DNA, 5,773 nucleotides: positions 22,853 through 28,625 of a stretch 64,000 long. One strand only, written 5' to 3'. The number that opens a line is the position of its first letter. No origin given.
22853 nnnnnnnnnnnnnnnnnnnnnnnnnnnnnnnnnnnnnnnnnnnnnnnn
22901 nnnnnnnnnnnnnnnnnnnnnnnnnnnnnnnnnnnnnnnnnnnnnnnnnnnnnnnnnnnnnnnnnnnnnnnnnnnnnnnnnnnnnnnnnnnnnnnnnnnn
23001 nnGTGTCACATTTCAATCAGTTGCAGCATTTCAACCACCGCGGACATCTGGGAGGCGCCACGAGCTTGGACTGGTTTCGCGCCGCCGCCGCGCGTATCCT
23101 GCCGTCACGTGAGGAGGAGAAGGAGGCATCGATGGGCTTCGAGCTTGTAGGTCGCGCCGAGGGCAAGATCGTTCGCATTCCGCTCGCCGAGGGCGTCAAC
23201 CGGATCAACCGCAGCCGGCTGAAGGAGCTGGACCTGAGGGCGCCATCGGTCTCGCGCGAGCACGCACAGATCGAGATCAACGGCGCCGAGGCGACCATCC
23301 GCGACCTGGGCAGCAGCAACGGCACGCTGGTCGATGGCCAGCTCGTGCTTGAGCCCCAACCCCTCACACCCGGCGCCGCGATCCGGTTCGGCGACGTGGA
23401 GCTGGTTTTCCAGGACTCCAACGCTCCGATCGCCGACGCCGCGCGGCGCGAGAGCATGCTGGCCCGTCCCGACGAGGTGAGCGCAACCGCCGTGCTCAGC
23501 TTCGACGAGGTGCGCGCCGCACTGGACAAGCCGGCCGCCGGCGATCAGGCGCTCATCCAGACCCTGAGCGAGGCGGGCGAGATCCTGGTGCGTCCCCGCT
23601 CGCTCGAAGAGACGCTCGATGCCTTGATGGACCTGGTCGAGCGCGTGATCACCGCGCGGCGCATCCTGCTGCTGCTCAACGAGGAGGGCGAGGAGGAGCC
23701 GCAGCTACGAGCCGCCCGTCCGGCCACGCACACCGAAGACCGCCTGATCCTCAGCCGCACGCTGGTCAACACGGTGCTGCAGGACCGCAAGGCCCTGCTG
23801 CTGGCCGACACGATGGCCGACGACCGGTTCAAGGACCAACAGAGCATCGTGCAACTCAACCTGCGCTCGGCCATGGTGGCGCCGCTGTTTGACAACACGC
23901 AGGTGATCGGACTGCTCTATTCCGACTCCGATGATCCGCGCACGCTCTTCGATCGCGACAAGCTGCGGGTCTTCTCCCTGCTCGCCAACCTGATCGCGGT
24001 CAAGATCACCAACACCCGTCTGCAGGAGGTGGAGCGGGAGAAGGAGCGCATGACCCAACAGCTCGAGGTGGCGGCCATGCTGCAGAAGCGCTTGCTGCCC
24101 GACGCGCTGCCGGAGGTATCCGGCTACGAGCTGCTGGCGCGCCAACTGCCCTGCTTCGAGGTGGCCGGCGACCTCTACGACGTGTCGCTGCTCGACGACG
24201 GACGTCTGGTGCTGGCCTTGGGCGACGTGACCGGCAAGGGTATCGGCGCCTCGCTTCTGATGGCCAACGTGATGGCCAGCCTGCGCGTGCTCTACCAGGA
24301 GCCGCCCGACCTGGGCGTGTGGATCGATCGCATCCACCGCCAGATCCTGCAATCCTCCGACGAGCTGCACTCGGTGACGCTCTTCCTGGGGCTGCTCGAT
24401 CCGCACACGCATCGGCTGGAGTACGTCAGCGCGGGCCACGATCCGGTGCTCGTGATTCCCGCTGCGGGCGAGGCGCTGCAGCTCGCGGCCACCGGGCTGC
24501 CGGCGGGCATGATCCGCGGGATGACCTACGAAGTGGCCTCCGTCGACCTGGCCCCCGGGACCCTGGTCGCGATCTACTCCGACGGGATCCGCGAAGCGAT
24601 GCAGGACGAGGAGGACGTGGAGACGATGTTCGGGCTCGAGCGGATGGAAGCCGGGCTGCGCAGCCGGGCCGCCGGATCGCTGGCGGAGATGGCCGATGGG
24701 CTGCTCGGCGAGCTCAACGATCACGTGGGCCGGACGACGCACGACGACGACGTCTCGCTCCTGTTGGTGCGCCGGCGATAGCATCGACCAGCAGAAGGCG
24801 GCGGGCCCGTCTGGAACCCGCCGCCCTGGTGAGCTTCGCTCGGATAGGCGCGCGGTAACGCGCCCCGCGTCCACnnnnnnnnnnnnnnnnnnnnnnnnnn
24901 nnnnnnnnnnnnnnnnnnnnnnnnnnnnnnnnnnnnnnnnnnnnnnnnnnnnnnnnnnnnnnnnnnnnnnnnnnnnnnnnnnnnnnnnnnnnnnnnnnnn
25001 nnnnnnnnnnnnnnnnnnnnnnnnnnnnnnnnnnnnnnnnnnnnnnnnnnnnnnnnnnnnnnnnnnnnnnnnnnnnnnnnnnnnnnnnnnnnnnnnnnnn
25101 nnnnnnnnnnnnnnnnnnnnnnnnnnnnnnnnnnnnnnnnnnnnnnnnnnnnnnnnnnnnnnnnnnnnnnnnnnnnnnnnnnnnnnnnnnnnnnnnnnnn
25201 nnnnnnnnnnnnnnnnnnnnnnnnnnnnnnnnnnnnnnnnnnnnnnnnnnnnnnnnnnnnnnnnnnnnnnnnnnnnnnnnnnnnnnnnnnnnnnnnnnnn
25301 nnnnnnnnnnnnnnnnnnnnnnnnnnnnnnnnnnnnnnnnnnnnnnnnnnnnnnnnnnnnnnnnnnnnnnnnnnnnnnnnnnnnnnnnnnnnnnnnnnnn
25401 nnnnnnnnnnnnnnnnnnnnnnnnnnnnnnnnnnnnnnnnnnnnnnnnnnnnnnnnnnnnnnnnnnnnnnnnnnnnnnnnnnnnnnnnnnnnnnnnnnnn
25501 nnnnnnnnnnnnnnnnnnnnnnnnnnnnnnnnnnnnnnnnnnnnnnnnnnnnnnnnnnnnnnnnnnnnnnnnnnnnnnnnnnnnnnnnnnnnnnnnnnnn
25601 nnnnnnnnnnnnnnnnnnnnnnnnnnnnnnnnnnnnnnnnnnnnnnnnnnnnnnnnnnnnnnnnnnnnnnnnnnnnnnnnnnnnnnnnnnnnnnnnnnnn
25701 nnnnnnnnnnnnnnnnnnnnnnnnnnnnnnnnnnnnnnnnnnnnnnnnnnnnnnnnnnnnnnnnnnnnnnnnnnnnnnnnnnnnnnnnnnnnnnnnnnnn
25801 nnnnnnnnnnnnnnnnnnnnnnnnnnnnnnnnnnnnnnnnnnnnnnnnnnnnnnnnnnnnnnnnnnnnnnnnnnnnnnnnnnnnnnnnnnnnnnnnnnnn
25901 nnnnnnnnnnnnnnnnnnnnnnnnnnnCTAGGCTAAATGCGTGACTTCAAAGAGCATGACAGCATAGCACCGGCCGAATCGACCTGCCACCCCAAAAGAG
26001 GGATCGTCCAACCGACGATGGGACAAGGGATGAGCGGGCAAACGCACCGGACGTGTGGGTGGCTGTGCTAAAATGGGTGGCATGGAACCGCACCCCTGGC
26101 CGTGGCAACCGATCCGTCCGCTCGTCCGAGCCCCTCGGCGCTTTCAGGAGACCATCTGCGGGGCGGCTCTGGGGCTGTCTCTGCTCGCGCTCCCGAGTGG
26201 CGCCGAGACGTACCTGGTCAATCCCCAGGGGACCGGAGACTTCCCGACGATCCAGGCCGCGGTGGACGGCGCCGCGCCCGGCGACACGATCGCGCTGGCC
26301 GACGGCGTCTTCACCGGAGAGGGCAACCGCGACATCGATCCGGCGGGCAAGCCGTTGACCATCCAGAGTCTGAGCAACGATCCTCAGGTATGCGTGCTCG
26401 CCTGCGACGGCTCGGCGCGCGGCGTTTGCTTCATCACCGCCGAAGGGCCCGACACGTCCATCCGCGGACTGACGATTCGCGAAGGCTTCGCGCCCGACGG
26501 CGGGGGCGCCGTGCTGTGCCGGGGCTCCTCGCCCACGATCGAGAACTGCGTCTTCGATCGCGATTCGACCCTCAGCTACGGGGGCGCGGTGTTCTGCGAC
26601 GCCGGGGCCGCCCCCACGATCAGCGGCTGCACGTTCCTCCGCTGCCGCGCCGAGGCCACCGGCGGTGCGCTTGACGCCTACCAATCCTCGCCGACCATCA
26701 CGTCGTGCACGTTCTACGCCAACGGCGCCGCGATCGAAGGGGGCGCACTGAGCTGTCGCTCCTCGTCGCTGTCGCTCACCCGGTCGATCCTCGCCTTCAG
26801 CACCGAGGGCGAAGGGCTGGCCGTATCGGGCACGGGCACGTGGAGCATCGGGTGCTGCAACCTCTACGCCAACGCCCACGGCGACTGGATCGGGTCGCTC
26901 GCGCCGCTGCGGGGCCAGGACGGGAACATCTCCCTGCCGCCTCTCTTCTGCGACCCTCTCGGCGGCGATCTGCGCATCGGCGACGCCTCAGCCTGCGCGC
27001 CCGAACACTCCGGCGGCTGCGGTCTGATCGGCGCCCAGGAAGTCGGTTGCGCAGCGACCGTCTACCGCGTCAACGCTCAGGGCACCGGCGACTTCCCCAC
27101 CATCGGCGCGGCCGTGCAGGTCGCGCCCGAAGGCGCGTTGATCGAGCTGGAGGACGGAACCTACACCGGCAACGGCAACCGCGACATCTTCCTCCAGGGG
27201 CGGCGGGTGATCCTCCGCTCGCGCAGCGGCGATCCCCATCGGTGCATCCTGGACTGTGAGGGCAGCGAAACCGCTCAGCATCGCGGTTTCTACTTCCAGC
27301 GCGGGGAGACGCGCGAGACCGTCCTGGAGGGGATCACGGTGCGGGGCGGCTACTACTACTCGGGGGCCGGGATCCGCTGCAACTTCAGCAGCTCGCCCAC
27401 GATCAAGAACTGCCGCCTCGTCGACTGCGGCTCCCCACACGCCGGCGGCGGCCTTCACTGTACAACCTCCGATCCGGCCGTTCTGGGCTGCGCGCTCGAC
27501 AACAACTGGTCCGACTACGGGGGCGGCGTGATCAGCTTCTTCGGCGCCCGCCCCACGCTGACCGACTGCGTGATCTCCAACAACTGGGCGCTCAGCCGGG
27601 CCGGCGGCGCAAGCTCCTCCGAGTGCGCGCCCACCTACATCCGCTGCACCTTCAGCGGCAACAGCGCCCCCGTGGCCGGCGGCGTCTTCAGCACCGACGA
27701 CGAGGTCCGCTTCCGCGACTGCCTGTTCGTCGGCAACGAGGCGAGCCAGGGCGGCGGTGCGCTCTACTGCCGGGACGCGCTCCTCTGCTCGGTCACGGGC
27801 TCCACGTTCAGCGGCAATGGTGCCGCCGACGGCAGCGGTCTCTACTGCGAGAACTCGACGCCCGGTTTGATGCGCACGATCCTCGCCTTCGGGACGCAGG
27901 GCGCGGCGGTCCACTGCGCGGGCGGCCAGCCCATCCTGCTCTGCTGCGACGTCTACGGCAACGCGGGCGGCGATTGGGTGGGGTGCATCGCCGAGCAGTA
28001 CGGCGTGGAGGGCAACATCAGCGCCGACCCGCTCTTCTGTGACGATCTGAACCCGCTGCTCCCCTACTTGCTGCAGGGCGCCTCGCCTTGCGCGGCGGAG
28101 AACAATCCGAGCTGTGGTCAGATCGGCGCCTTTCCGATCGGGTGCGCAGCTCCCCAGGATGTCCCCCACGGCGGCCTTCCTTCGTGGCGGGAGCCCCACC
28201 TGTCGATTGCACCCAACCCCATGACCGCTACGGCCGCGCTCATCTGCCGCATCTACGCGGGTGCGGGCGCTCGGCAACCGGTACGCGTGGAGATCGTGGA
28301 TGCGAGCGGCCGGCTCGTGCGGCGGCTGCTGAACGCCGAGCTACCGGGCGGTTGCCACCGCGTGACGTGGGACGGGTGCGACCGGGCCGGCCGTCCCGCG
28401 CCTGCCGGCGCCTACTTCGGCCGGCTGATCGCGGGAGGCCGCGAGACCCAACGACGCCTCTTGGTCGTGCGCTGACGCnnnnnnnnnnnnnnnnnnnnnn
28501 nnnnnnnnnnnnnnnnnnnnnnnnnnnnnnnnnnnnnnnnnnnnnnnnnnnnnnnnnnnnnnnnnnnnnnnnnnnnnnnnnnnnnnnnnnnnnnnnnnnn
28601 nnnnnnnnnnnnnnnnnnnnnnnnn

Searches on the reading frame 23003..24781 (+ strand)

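Call 46: search_protein_families(library=pfam, proteins=[window:23003-24781:+], max_evalue=0.0001)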
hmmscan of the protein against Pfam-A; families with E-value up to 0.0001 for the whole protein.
window:23003-24781:+ (592 aa): 6 families
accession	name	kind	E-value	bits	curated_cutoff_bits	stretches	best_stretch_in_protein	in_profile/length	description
PF07228.17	SpoIIE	-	1.9e-42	145.8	25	1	398-592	1-192/192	Stage II sporulation protein E (SpoIIE)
PF01590.32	GAF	-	9.1e-16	59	22.4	1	201-335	2-133/133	GAF domain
PF00498.31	FHA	-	4.8e-14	53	20.7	1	75-130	10-67/67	FHA domain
PF13185.12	GAF_2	-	3.1e-13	50.5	28.6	1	199-333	2-133/136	GAF domain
PF16697.10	Yop-YscD_cpl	-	2.9e-10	40.7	33.2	1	50-138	5-92/94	Inner membrane component of T3SS, cytoplasmic domain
PF13492.12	GAF_3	-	2.9e-08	34.6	27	1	200-337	1-129/129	GAF domain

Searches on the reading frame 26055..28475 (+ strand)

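Call 46: search_protein_families(library=pfam, proteins=[window:26055-28475:+], max_evalue=0.0001)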
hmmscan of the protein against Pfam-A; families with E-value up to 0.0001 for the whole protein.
window:26055-28475:+ (806 aa): 3 families
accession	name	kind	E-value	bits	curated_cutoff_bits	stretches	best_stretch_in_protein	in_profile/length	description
PF13229.12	Beta_helix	-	3.3e-21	76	25.9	2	422-565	11-139/158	Right handed beta helix region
PF02415.23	Chlam_PMP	-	8.2e-09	35.2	20.6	0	555-572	1-18/19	Chlamydia polymorphic membrane protein (Chlamydia_PMP) repeat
PF13860.13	FlgD_ig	-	1.4e-08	35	27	1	742-787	24-69/79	FlgD Ig-like domain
